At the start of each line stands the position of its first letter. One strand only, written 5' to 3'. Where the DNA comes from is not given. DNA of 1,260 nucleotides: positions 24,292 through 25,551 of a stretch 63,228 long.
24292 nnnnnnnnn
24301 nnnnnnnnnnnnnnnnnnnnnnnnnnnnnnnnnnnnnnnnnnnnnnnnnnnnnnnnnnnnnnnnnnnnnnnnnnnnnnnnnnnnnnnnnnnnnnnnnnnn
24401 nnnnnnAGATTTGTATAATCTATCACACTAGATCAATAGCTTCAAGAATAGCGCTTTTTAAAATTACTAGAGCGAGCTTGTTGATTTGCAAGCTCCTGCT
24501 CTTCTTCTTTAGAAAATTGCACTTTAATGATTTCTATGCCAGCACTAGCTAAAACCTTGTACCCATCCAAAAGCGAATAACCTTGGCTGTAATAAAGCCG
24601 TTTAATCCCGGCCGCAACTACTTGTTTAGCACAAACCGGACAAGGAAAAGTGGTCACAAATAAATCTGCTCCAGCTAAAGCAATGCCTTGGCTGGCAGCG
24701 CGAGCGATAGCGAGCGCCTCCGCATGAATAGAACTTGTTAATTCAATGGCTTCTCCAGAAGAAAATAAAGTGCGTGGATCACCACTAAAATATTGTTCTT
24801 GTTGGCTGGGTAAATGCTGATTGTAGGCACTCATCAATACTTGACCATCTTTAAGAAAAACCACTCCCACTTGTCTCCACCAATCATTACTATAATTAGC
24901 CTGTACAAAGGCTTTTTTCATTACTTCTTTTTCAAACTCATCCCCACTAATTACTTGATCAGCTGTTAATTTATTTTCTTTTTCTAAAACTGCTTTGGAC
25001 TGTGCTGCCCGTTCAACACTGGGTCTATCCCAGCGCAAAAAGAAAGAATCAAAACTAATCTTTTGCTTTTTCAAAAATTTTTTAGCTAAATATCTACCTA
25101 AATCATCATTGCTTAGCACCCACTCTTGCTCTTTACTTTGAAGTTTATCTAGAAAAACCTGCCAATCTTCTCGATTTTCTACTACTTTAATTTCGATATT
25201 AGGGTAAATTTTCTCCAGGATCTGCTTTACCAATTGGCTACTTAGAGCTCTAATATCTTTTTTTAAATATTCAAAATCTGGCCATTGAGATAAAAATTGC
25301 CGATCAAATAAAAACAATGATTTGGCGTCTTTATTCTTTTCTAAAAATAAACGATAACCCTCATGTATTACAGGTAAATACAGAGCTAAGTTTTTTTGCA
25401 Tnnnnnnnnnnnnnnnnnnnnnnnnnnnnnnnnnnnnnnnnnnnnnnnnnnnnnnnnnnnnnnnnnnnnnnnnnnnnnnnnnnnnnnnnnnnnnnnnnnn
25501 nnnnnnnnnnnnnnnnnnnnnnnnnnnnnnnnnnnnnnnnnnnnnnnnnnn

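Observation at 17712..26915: Thymidylate super-cluster with an unexplained nucleotidyl-transfer module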

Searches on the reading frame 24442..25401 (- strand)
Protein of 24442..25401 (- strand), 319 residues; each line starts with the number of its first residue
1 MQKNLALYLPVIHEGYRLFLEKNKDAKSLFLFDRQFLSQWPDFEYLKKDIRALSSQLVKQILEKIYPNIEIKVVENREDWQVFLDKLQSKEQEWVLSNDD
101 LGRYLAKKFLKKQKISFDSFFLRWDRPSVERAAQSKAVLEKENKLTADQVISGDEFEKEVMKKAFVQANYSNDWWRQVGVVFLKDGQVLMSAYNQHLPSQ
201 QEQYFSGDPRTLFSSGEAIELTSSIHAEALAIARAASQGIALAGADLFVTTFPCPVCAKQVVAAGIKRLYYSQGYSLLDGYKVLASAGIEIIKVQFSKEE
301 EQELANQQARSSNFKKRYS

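Call 4: search_protein_families(library=pfam, proteins=[window:24442-25401:-], max_evalue=0.01)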
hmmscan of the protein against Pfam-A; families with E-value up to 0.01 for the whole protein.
window:24442-25401:- (319 aa): 2 families
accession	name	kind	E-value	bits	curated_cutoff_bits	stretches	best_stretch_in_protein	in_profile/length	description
PF00383.29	dCMP_cyt_deam_1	-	4.7e-18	65.4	25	1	157-272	4-101/102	Cytidine and deoxycytidylate deaminase zinc-binding region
PF14437.12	MafB19-deam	-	2.8e-12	47.2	27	1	159-275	5-103/142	MafB19-like deaminase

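Call 6: search_protein_families(library=ncbifam, proteins=[window:24442-25401:-], max_evalue=0.01)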
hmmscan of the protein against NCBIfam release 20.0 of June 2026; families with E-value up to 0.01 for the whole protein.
window:24442-25401:- (319 aa): 4 families
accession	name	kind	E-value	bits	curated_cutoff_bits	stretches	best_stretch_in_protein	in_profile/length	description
NF041025.1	antiphage_deaminase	equivalog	1.7e-21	76.6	400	1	214-278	327-392/437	anti-phage dCTP deaminase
TIGR02571.1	ComEB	equivalog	1.8e-16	60.4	219.45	1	158-303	7-147/151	ComE operon protein 2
TIGR00326.1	eubact_ribD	equivalog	3.9e-05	23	156.35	1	225-304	43-128/343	bifunctional diaminohydroxyphosphoribosylaminopyrimidine deaminase/5-amino-6-(5-phosphoribosylamino)uracil reductase RibD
NF008113.2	PRK10860.1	equivalog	0.00065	19.6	150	0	224-272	54-104/165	tRNA adenosine(34) deaminase TadA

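Call 8: search_solved_structures(query=window:24442-25401:-, max_evalue=0.01, show_alignments=1)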
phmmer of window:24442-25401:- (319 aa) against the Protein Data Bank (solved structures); distinct sequences matched with E-value up to 0.01: 10.
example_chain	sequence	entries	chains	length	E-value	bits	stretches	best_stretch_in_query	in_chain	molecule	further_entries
4p9c_A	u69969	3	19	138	3e-14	56.3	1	155-293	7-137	Deoxycytidylate deaminase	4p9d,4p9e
1vq2_A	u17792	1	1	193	5.5e-12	48.8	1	223-295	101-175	DEOXYCYTIDYLATE DEAMINASE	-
2hvv_A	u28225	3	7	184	1.3e-08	37.8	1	177-277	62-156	deoxycytidylate deaminase | Putative deoxycytidylate deaminase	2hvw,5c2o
7fh4_A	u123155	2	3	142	2.4e-07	33.6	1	221-272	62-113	CMP/dCMP-type deaminase domain-containing protein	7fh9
2a8n_A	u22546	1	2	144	8.7e-06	28.5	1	210-272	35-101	cytidine and deoxycytidylate deaminase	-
9hfq_A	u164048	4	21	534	0.00018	24.2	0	224-272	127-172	Cytidine and dCMP deaminase domain-containing protein 1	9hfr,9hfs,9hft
7cph_A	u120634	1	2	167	0.00077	22.1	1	220-271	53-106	tRNA-specific adenosine deaminase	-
2w4l_A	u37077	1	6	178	0.00087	21.9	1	159-272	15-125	DEOXYCYTIDYLATE DEAMINASE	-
2b3j_A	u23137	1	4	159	0.0018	20.9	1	224-272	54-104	tRNA adenosine deaminase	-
3g8q_A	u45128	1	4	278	0.0049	19.5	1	218-295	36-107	Predicted RNA-binding protein, contains THUMP domain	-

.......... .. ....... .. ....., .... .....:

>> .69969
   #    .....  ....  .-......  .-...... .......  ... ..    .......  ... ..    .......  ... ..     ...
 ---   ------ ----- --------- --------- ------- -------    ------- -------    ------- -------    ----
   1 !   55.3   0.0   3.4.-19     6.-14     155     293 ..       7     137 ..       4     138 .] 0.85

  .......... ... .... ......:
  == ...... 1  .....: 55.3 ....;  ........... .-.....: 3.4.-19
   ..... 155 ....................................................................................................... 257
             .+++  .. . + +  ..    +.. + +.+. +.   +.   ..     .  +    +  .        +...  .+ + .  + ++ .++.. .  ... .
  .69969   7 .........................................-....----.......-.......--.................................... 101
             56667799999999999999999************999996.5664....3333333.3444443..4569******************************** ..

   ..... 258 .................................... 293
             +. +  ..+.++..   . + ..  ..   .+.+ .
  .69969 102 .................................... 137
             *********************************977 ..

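Call 17: find_homologous_proteins(query=window:24442-25401:-, max_evalue=0.00001)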
Query window:24442-25401:- (319 aa): 791 proteins with E <= 0.00001 among 6655 candidates; the best 120 are listed.
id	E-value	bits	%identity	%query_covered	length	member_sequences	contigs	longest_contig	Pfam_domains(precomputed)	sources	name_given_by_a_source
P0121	4.0e-205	698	100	100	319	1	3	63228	PF00383.30,PF14437.13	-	-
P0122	3.9e-179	612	86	100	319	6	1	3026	PF00383.30,PF14437.13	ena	-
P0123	7.6e-167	572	80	100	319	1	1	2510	PF00383.30,PF14437.13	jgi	jgi:dCMP deaminase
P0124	3.2e-149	514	71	100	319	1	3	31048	PF00383.30,PF14437.13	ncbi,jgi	jgi:dCMP deaminase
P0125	9.9e-148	509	70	100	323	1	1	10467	PF00383.30,PF14437.13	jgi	jgi:dCMP deaminase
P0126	1.2e-147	509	71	100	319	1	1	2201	PF00383.30,PF14437.13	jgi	-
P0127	6.2e-147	507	70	100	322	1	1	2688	PF00383.30,PF14437.13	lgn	-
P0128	8.1e-147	506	70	100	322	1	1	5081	PF00383.30,PF14437.13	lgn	-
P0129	1.2e-146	506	69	100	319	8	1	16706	PF00383.30,PF14437.13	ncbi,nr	ncbi:MAG: hypothetical protein GX943_01315 [Candidatus Pacebacteria bacterium]|nr:hypothetical prote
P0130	1.6e-146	505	70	100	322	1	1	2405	PF00383.30,PF14437.13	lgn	-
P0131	8.5e-146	503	69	100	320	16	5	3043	PF00383.30,PF14437.13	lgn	-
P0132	1.0e-145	503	70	100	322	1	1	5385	PF00383.30,PF14437.13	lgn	-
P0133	3.5e-145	501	68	100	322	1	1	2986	PF00383.30,PF14437.13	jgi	jgi:dCMP deaminase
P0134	7.3e-145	500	70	100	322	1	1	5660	PF00383.30,PF14437.13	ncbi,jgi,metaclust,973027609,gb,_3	metaclust:\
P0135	6.9e-144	497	68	100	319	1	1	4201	PF00383.30,PF14437.13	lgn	-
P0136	1.7e-141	489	66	100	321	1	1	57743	PF00383.30,PF14437.13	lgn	-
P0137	1.3e-139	483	67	100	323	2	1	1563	PF00383.30,PF14437.13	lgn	-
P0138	1.5e-138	479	67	100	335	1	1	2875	PF00383.30,PF14437.13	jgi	-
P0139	2.2e-138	479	67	100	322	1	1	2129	PF00383.30,PF14437.13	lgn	-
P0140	3.4e-135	468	66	100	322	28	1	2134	PF00383.30,PF14437.13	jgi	-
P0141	2.2e-134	465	64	100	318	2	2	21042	PF00383.30,PF14437.13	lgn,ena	-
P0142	4.6e-134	464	64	100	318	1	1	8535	PF00383.30,PF14437.13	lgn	-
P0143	6.9e-133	461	63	100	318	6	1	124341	PF00383.30,PF14437.13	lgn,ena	-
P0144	8.0e-133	460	63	100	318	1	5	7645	PF00383.30,PF14437.13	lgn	-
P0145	3.6e-113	396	64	87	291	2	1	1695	PF00383.30,PF14437.13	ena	-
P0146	6.4e-107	375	54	99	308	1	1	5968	PF00383.30,PF14437.13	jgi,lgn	jgi:dCMP deaminase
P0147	1.7e-102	361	52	99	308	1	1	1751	PF00383.30,PF14437.13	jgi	-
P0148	8.9e-98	345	53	99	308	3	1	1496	PF00383.30,PF14437.13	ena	-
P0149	7.0e-97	342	52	99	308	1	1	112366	PF00383.30,PF14437.13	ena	-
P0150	6.8e-92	326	51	99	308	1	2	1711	PF00383.30,PF14437.13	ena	-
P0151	3.5e-78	281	45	99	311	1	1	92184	PF00383.30,PF14437.13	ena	-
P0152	5.0e-77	277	45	100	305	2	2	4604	PF00383.30,PF14437.13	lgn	-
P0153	2.8e-76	275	43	100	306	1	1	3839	PF00383.30,PF14437.13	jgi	jgi:dCMP deaminase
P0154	2.8e-75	271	45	97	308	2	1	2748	PF00383.30,PF14437.13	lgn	-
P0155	5.6e-75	270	42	100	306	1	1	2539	PF00383.30,PF14437.13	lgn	-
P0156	7.9e-75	270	43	93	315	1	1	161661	PF00383.30,PF14437.13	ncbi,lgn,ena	-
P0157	1.1e-74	270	43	100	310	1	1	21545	PF00383.30,PF14437.13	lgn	-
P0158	2.0e-74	269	43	100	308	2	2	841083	PF00383.30,PF14437.13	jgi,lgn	-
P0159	2.7e-74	268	44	100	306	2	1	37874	PF00383.30,PF14437.13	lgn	-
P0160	3.5e-74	268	42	100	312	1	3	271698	PF00383.30,PF14437.13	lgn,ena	-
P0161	4.0e-74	268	44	100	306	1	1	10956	PF00383.30,PF14437.13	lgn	-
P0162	4.3e-74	268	43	100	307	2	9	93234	PF00383.30,PF14437.13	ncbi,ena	-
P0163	4.6e-74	267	45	92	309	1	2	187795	PF00383.30,PF14437.13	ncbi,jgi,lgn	ncbi:MAG: deaminase [Candidatus Woesebacteria bacterium]|jgi:dCMP deaminase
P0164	8.5e-74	267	42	93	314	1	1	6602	PF00383.30,PF14437.13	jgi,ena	-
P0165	1.1e-73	266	43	100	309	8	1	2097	PF00383.30,PF14437.13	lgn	-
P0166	1.2e-73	266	43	92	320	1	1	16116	PF00383.30,PF14437.13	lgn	-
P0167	1.3e-73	266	46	92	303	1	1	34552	PF00383.30,PF14437.13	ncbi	-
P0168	2.6e-73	265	42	97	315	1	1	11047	PF00383.30,PF14437.13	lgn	-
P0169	3.1e-73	265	45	100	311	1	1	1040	PF00383.30,PF14437.13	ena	-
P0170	3.5e-73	265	44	100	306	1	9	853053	PF00383.30,PF14437.13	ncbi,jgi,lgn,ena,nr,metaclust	ncbi:MAG: hypothetical protein UT13_C0001G0800 [Candidatus Pacebacteria bacterium GW2011_GWF2_38_9]|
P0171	4.0e-73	264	44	100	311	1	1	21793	PF00383.30,PF14437.13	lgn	-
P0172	7.0e-73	264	43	100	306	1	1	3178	PF00383.30,PF14437.13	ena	-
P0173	9.0e-73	263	44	94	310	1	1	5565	PF00383.30,PF14437.13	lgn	-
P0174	1.0e-72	263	42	100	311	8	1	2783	PF00383.30,PF14437.13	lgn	-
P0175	1.1e-72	263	43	97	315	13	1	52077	PF00383.30,PF14437.13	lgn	-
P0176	1.1e-72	263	43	100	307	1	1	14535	PF00383.30,PF14437.13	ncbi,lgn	-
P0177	1.4e-72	263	43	100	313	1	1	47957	PF00383.30,PF14437.13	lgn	-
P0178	1.6e-72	262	45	97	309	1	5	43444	PF00383.30,PF14437.13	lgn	-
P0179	2.4e-72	262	43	100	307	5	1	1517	PF00383.30,PF14437.13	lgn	-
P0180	2.5e-72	262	42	100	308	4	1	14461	PF00383.30,PF14437.13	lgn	-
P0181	2.5e-72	262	42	100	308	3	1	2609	PF00383.30,PF14437.13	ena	-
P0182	2.7e-72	262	41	100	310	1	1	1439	PF00383.30,PF14437.13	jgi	jgi:dCMP deaminase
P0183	3.1e-72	262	42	100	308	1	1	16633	PF00383.30,PF14437.13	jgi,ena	-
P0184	7.4e-72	260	42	97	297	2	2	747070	PF00383.30,PF14437.13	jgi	-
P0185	7.9e-72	260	42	100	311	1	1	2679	PF00383.30,PF14437.13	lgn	-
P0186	1.3e-71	259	42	100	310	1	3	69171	PF00383.30,PF14437.13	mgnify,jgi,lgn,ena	mgnify:CR=1 FL=1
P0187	1.4e-71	259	42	100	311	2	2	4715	PF00383.30,PF14437.13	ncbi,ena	-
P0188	3.2e-71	258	41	93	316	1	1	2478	PF00383.30,PF14437.13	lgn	-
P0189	3.7e-71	258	44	100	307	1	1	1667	PF00383.30,PF14437.13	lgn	-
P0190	4.2e-71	258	42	100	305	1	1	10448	PF00383.30,PF14437.13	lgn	-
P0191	5.5e-71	257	43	100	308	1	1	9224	PF00383.30,PF14437.13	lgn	-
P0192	6.7e-71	257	42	100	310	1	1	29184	PF00383.30,PF14437.13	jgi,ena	-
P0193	7.2e-71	257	43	97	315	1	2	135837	PF00383.30,PF14437.13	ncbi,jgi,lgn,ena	-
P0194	8.5e-71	257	42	100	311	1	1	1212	PF00383.30,PF14437.13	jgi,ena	-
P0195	1.8e-70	256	42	100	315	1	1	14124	PF00383.30,PF14437.13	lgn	-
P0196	2.3e-70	255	41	100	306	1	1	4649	PF00383.30,PF14437.13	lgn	-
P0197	3.4e-70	255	39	99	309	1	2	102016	PF00383.30,PF14437.13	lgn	-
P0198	1.1e-69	253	41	99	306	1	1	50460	PF00383.30,PF14437.13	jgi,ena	jgi:dCMP deaminase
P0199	1.3e-69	253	39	100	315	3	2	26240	PF00383.30,PF14437.13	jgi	-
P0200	1.5e-69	253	42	97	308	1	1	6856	PF00383.30,PF14437.13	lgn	-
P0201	3.5e-69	251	40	100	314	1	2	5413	PF00383.30,PF14437.13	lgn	-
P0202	1.1e-68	250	40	92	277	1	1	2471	PF00383.30,PF14437.13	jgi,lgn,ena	-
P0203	1.8e-68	249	42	92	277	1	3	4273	PF00383.30,PF14437.13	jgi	jgi:dCMP deaminase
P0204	5.1e-68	248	42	98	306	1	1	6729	PF00383.30,PF14437.13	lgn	-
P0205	6.7e-68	247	42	92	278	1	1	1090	PF00383.30,PF14437.13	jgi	jgi:dCMP deaminase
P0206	9.4e-68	247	41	91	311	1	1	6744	PF00383.30,PF14437.13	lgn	-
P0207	9.8e-68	247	41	100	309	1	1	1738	PF00383.30,PF14437.13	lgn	-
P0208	1.2e-67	246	42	94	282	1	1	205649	PF00383.30,PF14437.13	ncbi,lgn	-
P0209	2.4e-67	245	43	90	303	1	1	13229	PF00383.30,PF14437.13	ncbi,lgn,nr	ncbi:MAG: deaminase [bacterium]|nr:deaminase [bacterium]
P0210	2.6e-67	245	43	94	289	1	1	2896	PF00383.30,PF14437.13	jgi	jgi:dCMP deaminase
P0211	2.7e-67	245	45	90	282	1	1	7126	PF00383.30,PF14437.13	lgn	-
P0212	3.7e-67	245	43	91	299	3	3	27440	PF00383.30,PF14437.13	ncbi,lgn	-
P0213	3.7e-67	245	41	100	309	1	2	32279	PF00383.30,PF14437.13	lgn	-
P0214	3.7e-67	245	43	91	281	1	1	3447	PF00383.30,PF14437.13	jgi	jgi:dCMP deaminase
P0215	5.5e-67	244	41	100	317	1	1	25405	PF00383.30,PF14437.13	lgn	-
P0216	9.5e-67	243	41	92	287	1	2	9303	PF00383.30,PF14437.13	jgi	jgi:dCMP deaminase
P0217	1.6e-66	243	42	95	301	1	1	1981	PF00383.30,PF14437.13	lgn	-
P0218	2.0e-66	242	42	91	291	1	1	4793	PF00383.30,PF14437.13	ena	-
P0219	3.4e-66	242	42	94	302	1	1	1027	PF00383.30,PF14437.13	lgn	-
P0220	4.0e-66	241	44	91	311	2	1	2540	PF00383.30,PF14437.13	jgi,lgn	jgi:dCMP deaminase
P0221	4.3e-66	241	40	94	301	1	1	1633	PF00383.30,PF14437.13,PF14439.13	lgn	-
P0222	6.1e-66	241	40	100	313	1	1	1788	PF00383.30,PF14437.13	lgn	-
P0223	1.5e-65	240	42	90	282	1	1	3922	PF00383.30,PF14437.13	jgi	jgi:dCMP deaminase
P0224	2.9e-65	239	41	94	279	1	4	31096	PF00383.30,PF14437.13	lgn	-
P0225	4.8e-65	238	39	98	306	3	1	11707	PF00383.30,PF14437.13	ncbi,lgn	-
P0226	7.9e-65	237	42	94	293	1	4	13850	PF00383.30,PF14437.13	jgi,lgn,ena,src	-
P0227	1.4e-64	236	41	94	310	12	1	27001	PF00383.30,PF14437.13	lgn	-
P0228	1.6e-64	236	41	92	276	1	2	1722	PF00383.30,PF14437.13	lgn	-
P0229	2.5e-64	236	41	97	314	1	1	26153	PF00383.30,PF14437.13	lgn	-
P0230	5.6e-64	234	42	92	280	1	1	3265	PF00383.30,PF14437.13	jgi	jgi:dCMP deaminase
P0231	7.6e-64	234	40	92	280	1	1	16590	PF00383.30,PF14437.13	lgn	-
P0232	7.8e-64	234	38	100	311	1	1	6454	PF00383.30,PF14437.13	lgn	-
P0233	9.0e-64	234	41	100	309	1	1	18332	PF00383.30,PF14437.13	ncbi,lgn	-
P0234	1.8e-63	233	42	92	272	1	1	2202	PF00383.30,PF14437.13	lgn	-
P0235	3.6e-63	232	41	92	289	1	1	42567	PF00383.30,PF14437.13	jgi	jgi:dCMP deaminase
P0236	4.1e-63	232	40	91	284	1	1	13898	PF00383.30,PF14437.13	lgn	-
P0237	4.3e-63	231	42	92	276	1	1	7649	PF00383.30,PF14437.13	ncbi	-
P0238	5.6e-63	231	42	91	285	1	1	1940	PF00383.30,PF14437.13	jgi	jgi:dCMP deaminase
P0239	5.8e-63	231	38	97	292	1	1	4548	PF00383.30,PF14437.13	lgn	-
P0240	6.0e-63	231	42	92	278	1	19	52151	PF00383.30,PF14437.13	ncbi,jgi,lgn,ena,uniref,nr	ncbi:MAG: hypothetical protein A2836_03805 [Candidatus Taylorbacteria bacterium RIFCSPHIGHO2_01_FULL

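Call 27: predict_structure(alignment_id=A2)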
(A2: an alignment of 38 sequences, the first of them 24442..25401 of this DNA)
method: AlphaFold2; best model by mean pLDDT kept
length: 319 residues; sequences in the alignment: 38
mean_pLDDT: 82.9   pTM: 0.57
mean pLDDT of the five models: 82.9, 82.7, 82.2, 81.1, 80.8
residues with pLDDT >= 90: 151; 70-90: 101; 50-70: 49; < 50: 18
segments of 3 or more residues with pLDDT < 50: 122-133
pLDDT, mean of each block of 10 residues (from residue 1): 94 82 95 96 85 92 95 98 92 89 93 85 43 49 62 85 91 79 95 77 70 67 72 88 96 88 95 71 93 92 84 56
secondary structure, 60 per line:
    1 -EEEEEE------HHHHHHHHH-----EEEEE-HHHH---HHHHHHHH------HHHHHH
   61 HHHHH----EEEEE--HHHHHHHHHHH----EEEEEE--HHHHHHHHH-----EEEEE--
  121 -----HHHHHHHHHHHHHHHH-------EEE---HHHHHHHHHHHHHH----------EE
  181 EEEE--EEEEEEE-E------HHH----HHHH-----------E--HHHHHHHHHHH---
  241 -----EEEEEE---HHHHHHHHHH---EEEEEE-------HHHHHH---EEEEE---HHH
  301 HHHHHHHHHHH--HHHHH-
elements in order: E2-7 H14-22 E28-32 H34-37 H41-48 H55-65 E70-74 H77-87 E92-97 H100-108 E114-118 H126-141 E149-151 H155-168 E179-184 E187-193 H209-212 H227-237 E246-251 H255-264 E268-273 H281-286 E290-294 H298-311 H314-318

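Call 29: fold_search(model_id=the predicted structure, library=pdb)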
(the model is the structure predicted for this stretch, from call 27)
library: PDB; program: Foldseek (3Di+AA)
matches with E <= 10: 701; with E <= 0.001: 111
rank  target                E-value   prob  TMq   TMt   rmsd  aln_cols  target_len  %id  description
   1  1vq2                  1.7e-09  1.00  0.34  0.62   7.1       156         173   30  CRYSTAL STRUCTURE OF T4-BACTERIOPHAGE DEOXYCYTIDYLATE DEAMINASE, MUTANT R115E (released 2004-12-21)
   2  4p9c_H                2.6e-09  1.00  0.35  0.80   5.1       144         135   30  Crystal structure of dCMP deaminase from the cyanophage S-TIM5 in complex with dCMP and dUMP (released 2014-11-26)
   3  4p9c_A                5.3e-09  1.00  0.35  0.79   4.9       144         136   30  Crystal structure of dCMP deaminase from the cyanophage S-TIM5 in complex with dCMP and dUMP (released 2014-11-26)
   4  5c2o_A                7.6e-09  1.00  0.33  0.69   4.9       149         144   20  Crystal structure of Streptococcus mutans Deoxycytidylate Deaminase complexed with dTTP (released 2016-07-13)
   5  4p9e                  1.4e-08  1.00  0.34  0.84   2.7       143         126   29  Crystal structure of dCMP deaminase from the cyanophage S-TIM5 in apo form (released 2014-11-26)
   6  2hvv_A                1.6e-08  1.00  0.34  0.72   5.0       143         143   22  Crystal structure of dCMP deaminase from Streptococcus mutans (released 2007-09-11)
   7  7fh4_A                2.0e-08  1.00  0.34  0.73   5.0       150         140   23  Chlorovirus PBCV-1 bi-functional dCMP/dCTP deaminase bi-DCD (released 2022-07-06)
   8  2hvw_A                2.1e-08  1.00  0.34  0.72   5.3       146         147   22  Crystal structure of dCMP deaminase from Streptococcus mutans (released 2007-09-11)
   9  2w4l_D                2.7e-08  1.00  0.33  0.66   5.2       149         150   23  Human dCMP deaminase (released 2009-01-13)
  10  2hvw_B                3.8e-08  1.00  0.34  0.70   5.3       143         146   23  Crystal structure of dCMP deaminase from Streptococcus mutans (released 2007-09-11)
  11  2w4l_A                1.1e-07  1.00  0.33  0.63   8.6       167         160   22  Human dCMP deaminase (released 2009-01-13)
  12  2w4l_F                1.3e-07  1.00  0.33  0.63   8.2       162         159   23  Human dCMP deaminase (released 2009-01-13)
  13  2w4l_C                1.4e-07  1.00  0.32  0.68   4.4       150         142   23  Human dCMP deaminase (released 2009-01-13)
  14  2w4l_B                2.4e-07  1.00  0.33  0.63   6.4       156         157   23  Human dCMP deaminase (released 2009-01-13)
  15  2w4l_E                2.6e-07  1.00  0.34  0.64   6.0       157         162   22  Human dCMP deaminase (released 2009-01-13)
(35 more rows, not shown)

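Call 68: search_protein_families(library=padloc, proteins=[window:24442-25401:-], max_evalue=0.001)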
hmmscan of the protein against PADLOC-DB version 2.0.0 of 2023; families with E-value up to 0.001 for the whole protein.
window:24442-25401:- (319 aa): 1 family
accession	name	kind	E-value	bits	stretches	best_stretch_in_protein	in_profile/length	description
PDLC02373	dCTPase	-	2.8e-20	70.7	1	218-276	432-490/630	-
